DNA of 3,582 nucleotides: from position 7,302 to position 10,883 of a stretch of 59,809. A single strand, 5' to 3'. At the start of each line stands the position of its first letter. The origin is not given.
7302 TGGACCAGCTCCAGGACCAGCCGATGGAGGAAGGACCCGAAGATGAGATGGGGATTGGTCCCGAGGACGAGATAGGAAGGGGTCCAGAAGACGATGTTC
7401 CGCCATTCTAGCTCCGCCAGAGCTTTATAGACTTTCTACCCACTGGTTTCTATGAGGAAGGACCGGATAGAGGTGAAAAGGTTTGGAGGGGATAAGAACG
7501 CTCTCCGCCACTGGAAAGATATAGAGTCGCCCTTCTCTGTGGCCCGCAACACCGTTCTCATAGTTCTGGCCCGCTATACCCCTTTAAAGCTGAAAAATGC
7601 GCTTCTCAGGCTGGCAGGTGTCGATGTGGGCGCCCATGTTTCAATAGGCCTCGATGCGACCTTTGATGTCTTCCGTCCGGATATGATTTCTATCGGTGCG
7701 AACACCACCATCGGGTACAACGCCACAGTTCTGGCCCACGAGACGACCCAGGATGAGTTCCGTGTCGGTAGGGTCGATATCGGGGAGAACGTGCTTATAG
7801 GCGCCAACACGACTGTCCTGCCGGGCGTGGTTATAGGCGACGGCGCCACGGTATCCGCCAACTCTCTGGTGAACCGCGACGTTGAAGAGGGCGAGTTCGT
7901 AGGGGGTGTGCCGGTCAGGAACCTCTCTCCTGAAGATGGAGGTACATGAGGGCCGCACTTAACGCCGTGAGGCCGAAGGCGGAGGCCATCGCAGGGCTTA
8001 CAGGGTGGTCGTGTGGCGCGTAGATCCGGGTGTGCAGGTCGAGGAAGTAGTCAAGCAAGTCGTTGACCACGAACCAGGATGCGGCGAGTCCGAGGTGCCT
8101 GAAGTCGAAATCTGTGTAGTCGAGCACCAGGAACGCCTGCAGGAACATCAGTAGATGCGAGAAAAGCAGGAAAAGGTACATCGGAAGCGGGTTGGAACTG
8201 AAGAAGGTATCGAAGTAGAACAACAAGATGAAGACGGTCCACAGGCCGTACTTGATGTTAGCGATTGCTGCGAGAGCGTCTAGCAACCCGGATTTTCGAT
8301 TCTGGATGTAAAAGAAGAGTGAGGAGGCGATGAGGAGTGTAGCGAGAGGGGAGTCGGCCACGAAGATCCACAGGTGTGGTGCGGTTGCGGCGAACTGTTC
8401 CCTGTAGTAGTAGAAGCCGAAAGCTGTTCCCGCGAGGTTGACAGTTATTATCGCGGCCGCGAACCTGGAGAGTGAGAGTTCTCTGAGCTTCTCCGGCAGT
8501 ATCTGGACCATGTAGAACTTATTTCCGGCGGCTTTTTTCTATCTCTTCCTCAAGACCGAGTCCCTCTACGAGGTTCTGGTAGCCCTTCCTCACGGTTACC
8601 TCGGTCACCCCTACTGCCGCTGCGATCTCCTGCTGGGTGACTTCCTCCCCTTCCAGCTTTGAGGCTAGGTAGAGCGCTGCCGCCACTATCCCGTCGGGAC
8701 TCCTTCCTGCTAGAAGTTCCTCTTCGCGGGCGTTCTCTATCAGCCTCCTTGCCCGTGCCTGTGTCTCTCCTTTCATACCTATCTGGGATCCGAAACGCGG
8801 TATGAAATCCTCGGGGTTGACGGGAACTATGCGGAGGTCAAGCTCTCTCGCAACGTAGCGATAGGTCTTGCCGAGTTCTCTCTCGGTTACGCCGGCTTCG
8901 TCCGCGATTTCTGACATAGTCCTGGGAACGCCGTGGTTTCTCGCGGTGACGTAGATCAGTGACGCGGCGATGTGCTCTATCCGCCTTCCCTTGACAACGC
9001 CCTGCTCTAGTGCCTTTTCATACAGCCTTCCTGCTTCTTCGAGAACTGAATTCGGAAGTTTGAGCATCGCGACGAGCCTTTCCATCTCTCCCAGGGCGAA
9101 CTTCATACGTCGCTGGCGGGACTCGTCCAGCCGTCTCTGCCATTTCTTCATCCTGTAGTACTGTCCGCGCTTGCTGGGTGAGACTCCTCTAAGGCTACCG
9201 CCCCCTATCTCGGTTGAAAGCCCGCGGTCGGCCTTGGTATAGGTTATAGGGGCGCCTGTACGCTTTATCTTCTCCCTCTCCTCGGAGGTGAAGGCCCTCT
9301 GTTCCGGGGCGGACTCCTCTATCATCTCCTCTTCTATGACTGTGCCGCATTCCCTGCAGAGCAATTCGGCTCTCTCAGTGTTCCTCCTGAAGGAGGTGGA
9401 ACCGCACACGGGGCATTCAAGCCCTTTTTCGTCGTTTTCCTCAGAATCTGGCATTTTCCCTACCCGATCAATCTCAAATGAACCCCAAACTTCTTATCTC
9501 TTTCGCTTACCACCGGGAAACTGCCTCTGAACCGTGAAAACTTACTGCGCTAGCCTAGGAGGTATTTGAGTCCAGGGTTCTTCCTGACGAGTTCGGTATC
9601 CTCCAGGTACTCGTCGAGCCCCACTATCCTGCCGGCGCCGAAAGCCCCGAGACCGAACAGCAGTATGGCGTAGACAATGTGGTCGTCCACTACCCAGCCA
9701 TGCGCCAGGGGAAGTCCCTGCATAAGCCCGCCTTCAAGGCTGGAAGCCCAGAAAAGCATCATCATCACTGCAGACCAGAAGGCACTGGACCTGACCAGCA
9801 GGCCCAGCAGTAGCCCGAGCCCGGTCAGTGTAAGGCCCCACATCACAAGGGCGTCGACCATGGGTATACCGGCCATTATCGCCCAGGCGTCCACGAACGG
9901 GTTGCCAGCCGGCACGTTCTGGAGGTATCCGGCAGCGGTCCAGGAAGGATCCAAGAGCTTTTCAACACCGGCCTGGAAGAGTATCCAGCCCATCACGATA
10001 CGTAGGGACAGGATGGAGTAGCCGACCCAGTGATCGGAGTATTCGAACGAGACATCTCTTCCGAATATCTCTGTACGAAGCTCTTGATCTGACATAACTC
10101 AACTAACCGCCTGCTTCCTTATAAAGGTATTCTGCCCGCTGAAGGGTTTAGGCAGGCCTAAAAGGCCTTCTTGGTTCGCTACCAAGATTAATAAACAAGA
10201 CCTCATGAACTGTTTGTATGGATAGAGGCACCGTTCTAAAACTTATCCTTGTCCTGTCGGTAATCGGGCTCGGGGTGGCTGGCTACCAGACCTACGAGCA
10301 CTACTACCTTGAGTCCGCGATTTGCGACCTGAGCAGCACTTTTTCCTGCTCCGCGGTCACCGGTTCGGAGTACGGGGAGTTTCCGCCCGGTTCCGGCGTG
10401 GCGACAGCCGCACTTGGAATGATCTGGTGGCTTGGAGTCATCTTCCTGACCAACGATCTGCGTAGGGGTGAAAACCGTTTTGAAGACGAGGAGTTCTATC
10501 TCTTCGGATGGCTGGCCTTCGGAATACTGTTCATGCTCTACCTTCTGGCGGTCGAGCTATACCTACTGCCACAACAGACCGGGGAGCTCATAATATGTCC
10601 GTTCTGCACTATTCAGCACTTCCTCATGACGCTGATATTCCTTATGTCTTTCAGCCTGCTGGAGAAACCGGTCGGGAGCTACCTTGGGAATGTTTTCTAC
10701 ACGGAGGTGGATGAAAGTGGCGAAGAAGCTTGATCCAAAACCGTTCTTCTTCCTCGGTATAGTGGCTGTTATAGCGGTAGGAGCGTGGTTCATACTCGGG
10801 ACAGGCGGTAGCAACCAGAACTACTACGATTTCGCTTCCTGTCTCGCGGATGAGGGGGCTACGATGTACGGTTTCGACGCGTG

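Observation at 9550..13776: Dense extracytoplasmic thiol-disulfide cluster: DoxX / VKOR / anchored Trx / CcdA / Usp / secreted-Trx::CcdA fusion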

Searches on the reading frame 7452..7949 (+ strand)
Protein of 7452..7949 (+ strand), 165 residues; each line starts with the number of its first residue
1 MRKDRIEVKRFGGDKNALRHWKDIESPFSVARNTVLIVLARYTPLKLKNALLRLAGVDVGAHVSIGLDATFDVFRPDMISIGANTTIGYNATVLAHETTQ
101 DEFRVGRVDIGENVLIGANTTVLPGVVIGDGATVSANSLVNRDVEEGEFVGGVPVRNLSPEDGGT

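Call 3: search_protein_families(library=pfam, proteins=[window:7452-7949:+], max_evalue=0.01)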
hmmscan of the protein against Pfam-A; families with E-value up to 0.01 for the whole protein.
window:7452-7949:+ (165 aa): 3 families
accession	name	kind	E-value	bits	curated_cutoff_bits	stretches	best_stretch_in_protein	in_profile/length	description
PF00132.30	Hexapep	-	1.3e-12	47.3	27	1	110-141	4-35/36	Bacterial transferase hexapeptide (six repeats)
PF14602.12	Hexapep_2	-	4e-12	46.1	27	1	108-141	2-33/34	Hexapeptide repeat of succinyl-transferase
PF25084.1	LbH_EIF2B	-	0.001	19.5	54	1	79-137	45-102/105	EIF2B subunit epsilon LbH domain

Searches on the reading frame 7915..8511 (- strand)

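Call 3: search_protein_families(library=pfam, proteins=[window:7915-8511:-], max_evalue=0.01)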
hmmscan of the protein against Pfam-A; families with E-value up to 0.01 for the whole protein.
window:7915-8511:- (198 aa): 1 family
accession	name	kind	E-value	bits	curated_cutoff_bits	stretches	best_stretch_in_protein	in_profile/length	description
PF07187.16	DUF1405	-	9.1e-42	143.3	25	1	28-188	1-159/160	Protein of unknown function (DUF1405)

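Call 4: search_protein_families(library=ncbifam, proteins=[window:7915-8511:-], max_evalue=0.01)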
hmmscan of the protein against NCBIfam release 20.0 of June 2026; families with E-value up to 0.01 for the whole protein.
window:7915-8511:- (198 aa): 1 family
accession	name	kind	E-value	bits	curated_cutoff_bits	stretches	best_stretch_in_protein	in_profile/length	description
NF052528.1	LhaT_LP_ac_tran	equivalog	2.7e-29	102.7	255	1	16-189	6-176/181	lipoprotein heptaprenylglyceryl N-acetyltransferase LhaT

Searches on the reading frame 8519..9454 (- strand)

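Call 3: search_protein_families(library=pfam, proteins=[window:8519-9454:-], max_evalue=0.01)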
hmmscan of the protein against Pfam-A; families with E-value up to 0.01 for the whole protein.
window:8519-9454:- (311 aa): 11 families
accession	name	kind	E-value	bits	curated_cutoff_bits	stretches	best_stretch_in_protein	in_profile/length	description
PF00382.24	TFIIB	-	1.8e-43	146.9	23.6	2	212-297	6-91/92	Transcription factor TFIIB repeat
PF08271.17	Zn_Ribbon_TF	-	2.5e-11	43.4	29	1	13-54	2-42/43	TFIIB zinc-binding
PF04545.22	Sigma70_r4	-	2.8e-05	24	24.1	0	269-289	18-38/50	Sigma-70, region 4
PF13545.12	HTH_Crp_2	-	0.00027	21.3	27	0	260-291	6-42/70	Crp-like helix-turn-helix domain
PF08279.18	HTH_11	-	0.0011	19.2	25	0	268-310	13-51/55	HTH domain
PF00440.29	TetR_N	-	0.0011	19.1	24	0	175-192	13-31/47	Bacterial regulatory proteins, tetR family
PF11781.13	Zn_ribbon_RRN7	-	0.0011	19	27.1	0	9-24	2-17/32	Zinc-finger of RNA-polymerase I-specific TFIIB, Rrn7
PF02082.26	Rrf2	-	0.0027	18.3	30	0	258-296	10-48/132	Iron-dependent Transcriptional regulator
PF23451.1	Zn_ribbon_PaaD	-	0.0058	16.7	27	0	5-35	8-38/53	PaaD zinc beta ribbon domain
PF12760.12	Zn_ribbon_IS1595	-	0.006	17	25.4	0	11-38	18-45/46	Transposase zinc-ribbon domain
PF08273.17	Zn_Ribbon_Prim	-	0.0085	16.8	23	0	10-37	2-32/37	Zinc-binding domain of primase-helicase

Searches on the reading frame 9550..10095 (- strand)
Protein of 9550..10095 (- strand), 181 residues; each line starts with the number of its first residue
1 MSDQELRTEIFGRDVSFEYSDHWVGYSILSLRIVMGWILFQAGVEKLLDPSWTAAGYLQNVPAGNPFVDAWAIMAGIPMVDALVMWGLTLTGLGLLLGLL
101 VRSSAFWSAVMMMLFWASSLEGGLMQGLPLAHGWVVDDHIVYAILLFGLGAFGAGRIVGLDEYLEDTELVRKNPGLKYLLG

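Call 3: search_protein_families(library=pfam, proteins=[window:9550-10095:-], max_evalue=0.01)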
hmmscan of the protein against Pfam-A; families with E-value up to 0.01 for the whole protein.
window:9550-10095:- (181 aa): 1 family
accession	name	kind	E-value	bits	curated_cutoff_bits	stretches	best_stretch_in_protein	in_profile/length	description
PF07681.17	DoxX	-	3.8e-07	31.1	23.6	1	28-116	2-80/85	DoxX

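Call 4: search_protein_families(library=ncbifam, proteins=[window:9550-10095:-], max_evalue=0.01)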
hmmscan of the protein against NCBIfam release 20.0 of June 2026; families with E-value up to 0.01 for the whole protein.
window:9550-10095:- (181 aa): 1 family
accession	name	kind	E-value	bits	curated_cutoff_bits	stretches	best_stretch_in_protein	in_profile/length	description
NF050144.1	matur_HvfX_fam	equivalog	1.4e-06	28.6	80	1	27-116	3-84/165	HvfX family Cu-binding RiPP maturation protein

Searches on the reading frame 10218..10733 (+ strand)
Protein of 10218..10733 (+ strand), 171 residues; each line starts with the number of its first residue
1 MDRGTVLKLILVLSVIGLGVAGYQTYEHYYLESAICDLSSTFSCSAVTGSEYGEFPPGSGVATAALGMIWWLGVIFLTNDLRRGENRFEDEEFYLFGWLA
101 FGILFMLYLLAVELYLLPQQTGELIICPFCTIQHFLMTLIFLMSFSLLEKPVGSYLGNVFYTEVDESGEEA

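Call 3: search_protein_families(library=pfam, proteins=[window:10218-10733:+], max_evalue=0.01)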
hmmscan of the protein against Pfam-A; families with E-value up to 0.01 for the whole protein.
window:10218-10733:+ (171 aa): 1 family
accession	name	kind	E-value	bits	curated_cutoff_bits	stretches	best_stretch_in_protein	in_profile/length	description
PF07884.19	VKOR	-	4.4e-18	66.1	27.5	1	9-144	2-133/134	Vitamin K epoxide reductase family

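Call 4: search_protein_families(library=ncbifam, proteins=[window:10218-10733:+], max_evalue=0.01)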
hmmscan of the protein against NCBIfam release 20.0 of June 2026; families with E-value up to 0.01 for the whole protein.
window:10218-10733:+ (171 aa): 2 families
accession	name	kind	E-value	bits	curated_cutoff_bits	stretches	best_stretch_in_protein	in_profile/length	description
NF011480.0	PRK14889.1-4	equivalog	4.4e-08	33.6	120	1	10-144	9-126/132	VKOR family protein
NF011478.0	PRK14889.1-1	equivalog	4.3e-06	26.8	182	1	6-139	5-135/152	VKOR family protein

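Call 6: search_solved_structures(query=window:10218-10733:+, max_evalue=1, show_alignments=2)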
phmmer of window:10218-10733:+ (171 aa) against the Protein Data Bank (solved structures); distinct sequences matched with E-value up to 1: 1.
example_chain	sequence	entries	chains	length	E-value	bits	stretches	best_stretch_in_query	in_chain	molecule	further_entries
6wv8_A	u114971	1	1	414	0.72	13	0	32-54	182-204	Vitamin K epoxide reductase-like protein, termini restrained by green fluorescent protein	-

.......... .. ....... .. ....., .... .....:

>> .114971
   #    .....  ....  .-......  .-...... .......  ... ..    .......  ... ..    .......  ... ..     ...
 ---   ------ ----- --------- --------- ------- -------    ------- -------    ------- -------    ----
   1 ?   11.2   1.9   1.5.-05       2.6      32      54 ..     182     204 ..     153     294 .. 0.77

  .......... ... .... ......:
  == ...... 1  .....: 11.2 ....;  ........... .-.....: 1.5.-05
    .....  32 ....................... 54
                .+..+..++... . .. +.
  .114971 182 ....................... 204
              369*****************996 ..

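Call 15: find_homologous_proteins(query=window:10218-10733:+, max_evalue=0.001)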
Query window:10218-10733:+ (171 aa): 25 proteins with E <= 0.001 among 190 candidates.
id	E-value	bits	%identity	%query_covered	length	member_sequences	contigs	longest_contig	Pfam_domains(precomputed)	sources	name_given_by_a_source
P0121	1.8e-108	378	100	100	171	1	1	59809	PF07884.20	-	-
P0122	1.4e-89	317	83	94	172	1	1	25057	PF07884.20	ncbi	-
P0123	2.4e-66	241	64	99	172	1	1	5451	PF07884.20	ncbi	-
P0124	2.4e-63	231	62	95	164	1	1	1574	PF07884.20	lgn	-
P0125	2.2e-62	228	61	95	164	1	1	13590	PF07884.20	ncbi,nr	ncbi:MAG: vitamin K epoxide reductase family protein [Candidatus Nanohaloarchaea archaeon]|nr:vitami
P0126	1.4e-60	222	62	95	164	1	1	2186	PF07884.20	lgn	-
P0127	6.4e-60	220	58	95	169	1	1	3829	PF07884.20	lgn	-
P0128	1.1e-59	219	59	95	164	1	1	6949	PF07884.20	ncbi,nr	ncbi:MAG: vitamin K epoxide reductase family protein [Candidatus Nanohaloarchaea archaeon]|nr:vitami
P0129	4.6e-58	214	59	95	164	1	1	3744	PF07884.20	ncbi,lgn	-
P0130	5.8e-58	214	62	91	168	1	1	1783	PF07884.20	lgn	-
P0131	2.7e-56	208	59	95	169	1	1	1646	PF07884.20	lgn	-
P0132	3.0e-56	208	57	95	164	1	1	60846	PF07884.20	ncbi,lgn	-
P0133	2.3e-55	205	54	95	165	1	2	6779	PF07884.20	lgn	-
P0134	7.0e-55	204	57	92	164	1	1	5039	PF07884.20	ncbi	-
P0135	2.7e-54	202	57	98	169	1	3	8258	PF07884.20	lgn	-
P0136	7.4e-54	200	55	92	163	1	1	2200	PF07884.20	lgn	-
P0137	5.6e-52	194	56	92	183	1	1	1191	PF07884.20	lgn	-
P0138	6.0e-52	194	56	91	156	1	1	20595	PF07884.20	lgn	-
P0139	4.7e-51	191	53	95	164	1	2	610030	PF07884.20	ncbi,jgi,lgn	-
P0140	1.1e-50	190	53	91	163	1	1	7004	PF07884.20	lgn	-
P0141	3.1e-50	188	52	92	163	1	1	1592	PF07884.20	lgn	-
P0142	1.1e-49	187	55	91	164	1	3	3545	PF07884.20,PF16927.12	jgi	jgi:uncharacterized membrane protein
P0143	7.5e-47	177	51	95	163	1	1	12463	PF07884.20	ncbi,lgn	-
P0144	2.4e-44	169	51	88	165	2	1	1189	PF07884.20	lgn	-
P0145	4.5e-44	168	49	97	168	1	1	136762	PF07884.20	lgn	-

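Call 16: find_encoding_contigs(protein=P0122, flank=8000, max_places=1)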
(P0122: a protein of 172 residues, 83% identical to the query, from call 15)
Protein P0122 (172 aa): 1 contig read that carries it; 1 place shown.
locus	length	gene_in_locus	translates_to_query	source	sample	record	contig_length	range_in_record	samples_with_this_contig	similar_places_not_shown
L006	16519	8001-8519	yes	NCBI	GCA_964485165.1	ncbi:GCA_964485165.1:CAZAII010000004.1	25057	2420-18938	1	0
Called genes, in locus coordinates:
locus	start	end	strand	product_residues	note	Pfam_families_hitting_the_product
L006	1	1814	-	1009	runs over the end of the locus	PF00133:tRNA-synt_1, PF01406:tRNA-synt_1e (faint), PF09334:tRNA-synt_1g (weak), PF01921:tRNA-synt_1f (weak), PF09334:tRNA-synt_1g, PF08264:Anticodon_1, PF19302:DUF5915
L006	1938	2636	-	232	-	PF11969:DcpS_C (weak), PF01230:HIT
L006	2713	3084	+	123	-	PF01938:TRAM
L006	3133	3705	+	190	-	-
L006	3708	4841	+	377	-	PF22025:ThiI_fer, PF02926:THUMP, PF02568:ThiI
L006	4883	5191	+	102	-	-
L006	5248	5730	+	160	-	PF00132:Hexapep, PF14602:Hexapep_2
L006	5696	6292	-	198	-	PF07187:DUF1405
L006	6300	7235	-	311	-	PF08271:Zn_Ribbon_TF, PF00382:TFIIB, PF04545:Sigma70_r4 (faint), PF00382:TFIIB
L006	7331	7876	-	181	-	PF07681:DoxX (weak)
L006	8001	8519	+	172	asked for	PF07884:VKOR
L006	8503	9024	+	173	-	-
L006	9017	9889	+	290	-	PF11139:SfLAP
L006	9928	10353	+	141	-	PF00582:Usp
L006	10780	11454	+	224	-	PF00702:Hydrolase, PF13419:HAD_2, PF13242:Hydrolase_like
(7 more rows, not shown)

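Call 17: find_encoding_contigs(protein=P0139, flank=8000, max_places=1)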
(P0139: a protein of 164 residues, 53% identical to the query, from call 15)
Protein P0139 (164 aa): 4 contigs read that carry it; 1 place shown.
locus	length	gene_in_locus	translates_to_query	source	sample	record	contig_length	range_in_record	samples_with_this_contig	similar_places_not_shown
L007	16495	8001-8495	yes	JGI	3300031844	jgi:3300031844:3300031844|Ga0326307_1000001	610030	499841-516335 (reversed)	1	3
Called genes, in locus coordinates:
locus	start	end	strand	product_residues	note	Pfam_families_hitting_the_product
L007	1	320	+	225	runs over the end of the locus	-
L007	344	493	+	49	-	-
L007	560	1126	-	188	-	PF11969:DcpS_C, PF01230:HIT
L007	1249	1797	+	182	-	PF01938:TRAM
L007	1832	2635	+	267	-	-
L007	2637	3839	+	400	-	PF00266:Aminotran_5, PF01212:Beta_elim_lyase (weak)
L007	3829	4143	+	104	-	-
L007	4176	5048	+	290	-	PF00924:MS_channel_2nd, PF21082:MS_channel_3rd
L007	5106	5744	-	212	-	-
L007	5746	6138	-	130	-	-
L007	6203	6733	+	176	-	PF02525:Flavodoxin_2, PF03358:FMN_red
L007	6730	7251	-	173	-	-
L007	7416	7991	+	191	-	PF07681:DoxX (weak)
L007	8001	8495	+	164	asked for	PF07884:VKOR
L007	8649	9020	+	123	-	-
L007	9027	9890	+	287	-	PF11139:SfLAP (weak)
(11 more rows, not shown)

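Call 18: find_encoding_contigs(protein=P0145, flank=8000, max_places=1)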
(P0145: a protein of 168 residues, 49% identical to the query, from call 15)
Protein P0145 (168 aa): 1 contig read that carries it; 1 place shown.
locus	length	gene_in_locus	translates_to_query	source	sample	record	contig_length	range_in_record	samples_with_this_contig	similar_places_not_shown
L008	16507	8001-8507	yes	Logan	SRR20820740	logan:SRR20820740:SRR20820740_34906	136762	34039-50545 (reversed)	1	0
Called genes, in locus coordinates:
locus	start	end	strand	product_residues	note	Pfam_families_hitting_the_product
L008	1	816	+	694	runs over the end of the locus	PF10633:NPCBM_assoc (faint), PF11614:FixG_C (faint), PF16116:DUF4832 (faint)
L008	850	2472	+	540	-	PF11614:FixG_C (faint), PF10633:NPCBM_assoc (faint), PF01835:MG2 (weak)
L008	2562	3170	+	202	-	PF03412:Peptidase_C39 (faint), PF09778:Guanylate_cyc_2, PF11814:DUF3335, PF13529:Peptidase_C39_2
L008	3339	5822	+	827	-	PF10633:NPCBM_assoc (faint), PF11614:FixG_C (faint)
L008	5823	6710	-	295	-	PF00753:Lactamase_B, PF13691:Lactamase_B_4, PF23023:Anti-Pycsar_Apyc1, PF12706:Lactamase_B_2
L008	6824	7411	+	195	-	PF02778:tRNA_int_endo_N, PF01974:tRNA_int_endo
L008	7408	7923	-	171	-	PF01928:CYTH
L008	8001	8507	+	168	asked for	PF07884:VKOR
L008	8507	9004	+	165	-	-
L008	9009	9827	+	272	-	-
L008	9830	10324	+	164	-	-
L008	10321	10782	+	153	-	-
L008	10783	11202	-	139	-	PF00293:NUDIX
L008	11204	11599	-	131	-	-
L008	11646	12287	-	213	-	-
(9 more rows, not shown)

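Call 19: find_encoding_contigs(protein=P0132, flank=8000, max_places=1)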
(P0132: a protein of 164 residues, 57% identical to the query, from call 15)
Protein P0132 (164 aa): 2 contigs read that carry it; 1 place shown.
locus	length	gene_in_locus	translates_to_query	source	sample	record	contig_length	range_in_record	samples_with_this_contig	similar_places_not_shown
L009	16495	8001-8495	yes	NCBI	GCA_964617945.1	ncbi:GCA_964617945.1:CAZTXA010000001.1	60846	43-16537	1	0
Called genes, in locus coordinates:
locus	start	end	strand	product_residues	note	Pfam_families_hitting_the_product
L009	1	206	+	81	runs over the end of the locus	?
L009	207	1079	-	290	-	PF07934:OGG_N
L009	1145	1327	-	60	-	-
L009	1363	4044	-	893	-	PF00690:Cation_ATPase_N, PF00122:E1-E2_ATPase, PF00702:Hydrolase, PF13246:Cation_ATPase, PF08282:Hydrolase_3 (faint), PF00689:Cation_ATPase_C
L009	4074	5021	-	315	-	PF01966:HD (weak)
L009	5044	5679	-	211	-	-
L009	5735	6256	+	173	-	-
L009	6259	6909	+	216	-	PF00702:Hydrolase, PF12710:HAD, PF13419:HAD_2, PF13242:Hydrolase_like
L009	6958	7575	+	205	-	-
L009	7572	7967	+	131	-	-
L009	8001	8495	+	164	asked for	PF07884:VKOR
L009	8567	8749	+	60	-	-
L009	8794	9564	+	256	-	PF13462:Thioredoxin_4, PF13098:Thioredoxin_2 (weak), PF01323:DSBA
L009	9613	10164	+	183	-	-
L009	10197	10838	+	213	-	-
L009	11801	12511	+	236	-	PF11139:SfLAP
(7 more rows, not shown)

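Call 21: find_related_loci(query=A1, collection=genome_contigs, flank=10000)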
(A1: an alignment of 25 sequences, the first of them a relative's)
Query A1 (171 aa) in genome_contigs; peptide patterns used: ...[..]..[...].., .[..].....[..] (x = any residue, [..] = any of these).
26 stretches matched a pattern; 16 encode a relative of the query (tblastn E <= 1e-3); 15 distinct loci.
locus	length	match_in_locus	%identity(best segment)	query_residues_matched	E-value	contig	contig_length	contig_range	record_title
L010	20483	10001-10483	83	1-161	9e-90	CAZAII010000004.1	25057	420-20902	MAG TPA_asm: uncultured archaeon isolate SRP185896_co1_405 genome assembly, contig: NODE_855_length_25057_cov_7.266379,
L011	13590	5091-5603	60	1-171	2e-68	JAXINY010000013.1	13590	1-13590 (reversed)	MAG: Candidatus Asbonarchaeaceae archaeon isolate DAL-Ass_36_69C3R c_000000003486, whole genome shotgun sequence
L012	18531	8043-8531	57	1-163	3e-61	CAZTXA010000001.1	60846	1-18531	MAG TPA_asm: uncultured archaeon isolate binchicken_co207_348 genome assembly, contig: NODE_226_length_60846_cov_19.8229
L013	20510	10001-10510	55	1-170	4e-61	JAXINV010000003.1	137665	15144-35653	MAG: Candidatus Asbonarchaeum danakilense isolate DAL-WCL_45_84C1R c_000000000020, whole genome shotgun sequence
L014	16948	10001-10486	58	1-163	9e-60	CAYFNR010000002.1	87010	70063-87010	MAG TPA_asm: Candidatus Woesearchaeota archaeon isolate ERP019367_co1_97 genome assembly, contig: NODE_344_length_87010_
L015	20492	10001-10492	56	1-163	7e-60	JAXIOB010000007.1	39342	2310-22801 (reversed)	MAG: Candidatus Asbonarchaeaceae archaeon isolate DAL-Ass_51_71C0R c_000000000664, whole genome shotgun sequence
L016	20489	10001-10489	53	1-163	4e-56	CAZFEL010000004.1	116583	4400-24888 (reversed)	MAG TPA_asm: uncultured archaeon isolate binchicken_co198_13 genome assembly, contig: NODE_4_length_116583_cov_410.98268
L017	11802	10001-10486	51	1-162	2e-52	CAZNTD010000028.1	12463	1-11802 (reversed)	MAG TPA_asm: uncultured archaeon isolate binchicken_co207_111 genome assembly, contig: NODE_5433_length_12463_cov_10.363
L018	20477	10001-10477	48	9-170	4e-49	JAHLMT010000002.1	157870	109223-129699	MAG: Candidatus Aenigmatarchaeota archaeon isolate QQ_2_bin_128 NODE_2_length_157870_cov_14.7482, whole genome shotgun s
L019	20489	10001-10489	45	1-163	2e-46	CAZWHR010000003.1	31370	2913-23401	MAG TPA_asm: uncultured archaeon isolate SRP185896_co1_345 genome assembly, contig: NODE_507_length_31370_cov_5.196551,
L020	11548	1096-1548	47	1-151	7e-39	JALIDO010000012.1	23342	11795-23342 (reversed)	MAG: Candidatus Nanohalarchaeota archaeon QJJ-5 isolate QJJ-5_bin.20 NODE_12_length_23342_cov_2.172862, whole genome sho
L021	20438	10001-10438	47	2-150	2e-38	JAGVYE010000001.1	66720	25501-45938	Candidatus Woesearchaeota archaeon isolate RIFCSPHIGHO2_02_FULL_38_13 rifcsphigho2_02_scaffold_365, whole genome shotgun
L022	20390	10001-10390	46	19-154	7e-37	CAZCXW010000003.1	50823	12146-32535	MAG TPA_asm: uncultured Methanosarcinales archaeon isolate binchicken_co38_1374 genome assembly, contig: NODE_1496_lengt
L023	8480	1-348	50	51-167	5e-32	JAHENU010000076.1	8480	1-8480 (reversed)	MAG: Candidatus Nanohaloarchaea archaeon isolate BinSanityLC-kmean-bin_57-bin_0-refined_3 c_000006516145, whole genome s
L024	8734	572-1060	48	3-166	5e-49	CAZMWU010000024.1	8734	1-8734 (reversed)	MAG TPA_asm: uncultured archaeon isolate binchicken_co38_184 genome assembly, contig: NODE_17139_length_8734_cov_9.28448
